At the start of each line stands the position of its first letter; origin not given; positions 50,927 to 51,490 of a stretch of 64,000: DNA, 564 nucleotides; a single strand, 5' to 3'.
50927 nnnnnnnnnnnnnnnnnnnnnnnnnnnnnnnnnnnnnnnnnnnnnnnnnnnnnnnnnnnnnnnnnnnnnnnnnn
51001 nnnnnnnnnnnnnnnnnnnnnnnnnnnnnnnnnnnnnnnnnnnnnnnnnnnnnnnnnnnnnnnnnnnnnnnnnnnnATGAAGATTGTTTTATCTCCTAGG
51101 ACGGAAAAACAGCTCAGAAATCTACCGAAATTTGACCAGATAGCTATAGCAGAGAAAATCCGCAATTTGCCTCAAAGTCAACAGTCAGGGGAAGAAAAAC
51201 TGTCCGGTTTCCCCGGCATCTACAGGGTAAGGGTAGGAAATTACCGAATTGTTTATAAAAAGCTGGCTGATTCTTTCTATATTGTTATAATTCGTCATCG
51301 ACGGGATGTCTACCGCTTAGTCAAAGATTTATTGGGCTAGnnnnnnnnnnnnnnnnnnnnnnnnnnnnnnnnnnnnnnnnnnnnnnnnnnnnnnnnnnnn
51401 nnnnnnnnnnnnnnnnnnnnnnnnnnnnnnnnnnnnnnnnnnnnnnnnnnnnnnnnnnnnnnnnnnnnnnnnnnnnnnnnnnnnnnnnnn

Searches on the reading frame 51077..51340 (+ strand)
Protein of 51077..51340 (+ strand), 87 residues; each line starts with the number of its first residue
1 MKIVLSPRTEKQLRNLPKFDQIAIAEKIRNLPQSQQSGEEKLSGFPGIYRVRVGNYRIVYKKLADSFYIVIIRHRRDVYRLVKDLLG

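Call 83: search_protein_families(library=padloc, proteins=[window:51077-51340:+], max_evalue=0.001)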
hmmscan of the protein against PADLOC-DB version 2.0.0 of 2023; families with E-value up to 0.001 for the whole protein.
window:51077-51340:+ (87 aa): 0 families

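Call 84: search_protein_families(library=pfam, proteins=[window:51077-51340:+], max_evalue=0.001)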
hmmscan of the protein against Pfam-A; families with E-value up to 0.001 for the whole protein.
window:51077-51340:+ (87 aa): 1 family
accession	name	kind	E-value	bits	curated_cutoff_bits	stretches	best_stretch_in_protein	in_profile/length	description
PF05016.21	ParE_toxin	-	2.5e-09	38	23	1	3-79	1-89/89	ParE toxin of type II toxin-antitoxin system, parDE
